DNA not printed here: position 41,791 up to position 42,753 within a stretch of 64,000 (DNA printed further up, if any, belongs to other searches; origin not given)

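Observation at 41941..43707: Divergently paired haem-oxygenase-fold di-iron oxidase (CADD/PqqC/TenA-like) and membrane di-iron desaturase-like enzyme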

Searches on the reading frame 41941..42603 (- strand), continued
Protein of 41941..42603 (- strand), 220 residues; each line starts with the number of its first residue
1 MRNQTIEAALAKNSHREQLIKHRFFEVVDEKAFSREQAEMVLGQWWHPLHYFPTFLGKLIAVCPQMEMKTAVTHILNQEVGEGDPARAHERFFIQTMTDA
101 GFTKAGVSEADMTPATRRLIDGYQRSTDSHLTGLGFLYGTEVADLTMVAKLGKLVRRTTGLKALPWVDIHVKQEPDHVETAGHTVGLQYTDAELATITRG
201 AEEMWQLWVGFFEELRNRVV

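Call 65: search_solved_structures(query=A1, max_evalue=0.001, show_alignments=5)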
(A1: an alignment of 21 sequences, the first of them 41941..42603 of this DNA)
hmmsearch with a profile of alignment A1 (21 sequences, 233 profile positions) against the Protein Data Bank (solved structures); distinct sequences matched with E-value up to 0.001: 7.
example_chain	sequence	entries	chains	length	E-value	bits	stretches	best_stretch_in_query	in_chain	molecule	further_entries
7twa_A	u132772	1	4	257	2.8e-09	40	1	18-191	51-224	4-chloro-allylglycine synthase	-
9pj4_A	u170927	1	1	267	5.1e-07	32.6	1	6-228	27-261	4-aminobenzoate synthase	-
1rcw_A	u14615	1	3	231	5.9e-05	25.9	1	9-138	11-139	CT610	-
8va9_A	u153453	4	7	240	6.8e-05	25.6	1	9-138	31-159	4-aminobenzoate synthase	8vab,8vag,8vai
3dde_A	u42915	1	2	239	0.00013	24.7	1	86-207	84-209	TENA/THI-4 protein, Domain of Unknown Function with a Heme Oxygenase-like Fold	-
3bjd_A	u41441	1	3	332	0.00083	22.1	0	4-141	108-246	Putative 3-oxoacyl-(acyl-carrier-protein) synthase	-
8w1q_A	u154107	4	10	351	0.00096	21.9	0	4-141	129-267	Pyrroloquinoline quinone (Coenzyme PQQ) biosynthesis protein C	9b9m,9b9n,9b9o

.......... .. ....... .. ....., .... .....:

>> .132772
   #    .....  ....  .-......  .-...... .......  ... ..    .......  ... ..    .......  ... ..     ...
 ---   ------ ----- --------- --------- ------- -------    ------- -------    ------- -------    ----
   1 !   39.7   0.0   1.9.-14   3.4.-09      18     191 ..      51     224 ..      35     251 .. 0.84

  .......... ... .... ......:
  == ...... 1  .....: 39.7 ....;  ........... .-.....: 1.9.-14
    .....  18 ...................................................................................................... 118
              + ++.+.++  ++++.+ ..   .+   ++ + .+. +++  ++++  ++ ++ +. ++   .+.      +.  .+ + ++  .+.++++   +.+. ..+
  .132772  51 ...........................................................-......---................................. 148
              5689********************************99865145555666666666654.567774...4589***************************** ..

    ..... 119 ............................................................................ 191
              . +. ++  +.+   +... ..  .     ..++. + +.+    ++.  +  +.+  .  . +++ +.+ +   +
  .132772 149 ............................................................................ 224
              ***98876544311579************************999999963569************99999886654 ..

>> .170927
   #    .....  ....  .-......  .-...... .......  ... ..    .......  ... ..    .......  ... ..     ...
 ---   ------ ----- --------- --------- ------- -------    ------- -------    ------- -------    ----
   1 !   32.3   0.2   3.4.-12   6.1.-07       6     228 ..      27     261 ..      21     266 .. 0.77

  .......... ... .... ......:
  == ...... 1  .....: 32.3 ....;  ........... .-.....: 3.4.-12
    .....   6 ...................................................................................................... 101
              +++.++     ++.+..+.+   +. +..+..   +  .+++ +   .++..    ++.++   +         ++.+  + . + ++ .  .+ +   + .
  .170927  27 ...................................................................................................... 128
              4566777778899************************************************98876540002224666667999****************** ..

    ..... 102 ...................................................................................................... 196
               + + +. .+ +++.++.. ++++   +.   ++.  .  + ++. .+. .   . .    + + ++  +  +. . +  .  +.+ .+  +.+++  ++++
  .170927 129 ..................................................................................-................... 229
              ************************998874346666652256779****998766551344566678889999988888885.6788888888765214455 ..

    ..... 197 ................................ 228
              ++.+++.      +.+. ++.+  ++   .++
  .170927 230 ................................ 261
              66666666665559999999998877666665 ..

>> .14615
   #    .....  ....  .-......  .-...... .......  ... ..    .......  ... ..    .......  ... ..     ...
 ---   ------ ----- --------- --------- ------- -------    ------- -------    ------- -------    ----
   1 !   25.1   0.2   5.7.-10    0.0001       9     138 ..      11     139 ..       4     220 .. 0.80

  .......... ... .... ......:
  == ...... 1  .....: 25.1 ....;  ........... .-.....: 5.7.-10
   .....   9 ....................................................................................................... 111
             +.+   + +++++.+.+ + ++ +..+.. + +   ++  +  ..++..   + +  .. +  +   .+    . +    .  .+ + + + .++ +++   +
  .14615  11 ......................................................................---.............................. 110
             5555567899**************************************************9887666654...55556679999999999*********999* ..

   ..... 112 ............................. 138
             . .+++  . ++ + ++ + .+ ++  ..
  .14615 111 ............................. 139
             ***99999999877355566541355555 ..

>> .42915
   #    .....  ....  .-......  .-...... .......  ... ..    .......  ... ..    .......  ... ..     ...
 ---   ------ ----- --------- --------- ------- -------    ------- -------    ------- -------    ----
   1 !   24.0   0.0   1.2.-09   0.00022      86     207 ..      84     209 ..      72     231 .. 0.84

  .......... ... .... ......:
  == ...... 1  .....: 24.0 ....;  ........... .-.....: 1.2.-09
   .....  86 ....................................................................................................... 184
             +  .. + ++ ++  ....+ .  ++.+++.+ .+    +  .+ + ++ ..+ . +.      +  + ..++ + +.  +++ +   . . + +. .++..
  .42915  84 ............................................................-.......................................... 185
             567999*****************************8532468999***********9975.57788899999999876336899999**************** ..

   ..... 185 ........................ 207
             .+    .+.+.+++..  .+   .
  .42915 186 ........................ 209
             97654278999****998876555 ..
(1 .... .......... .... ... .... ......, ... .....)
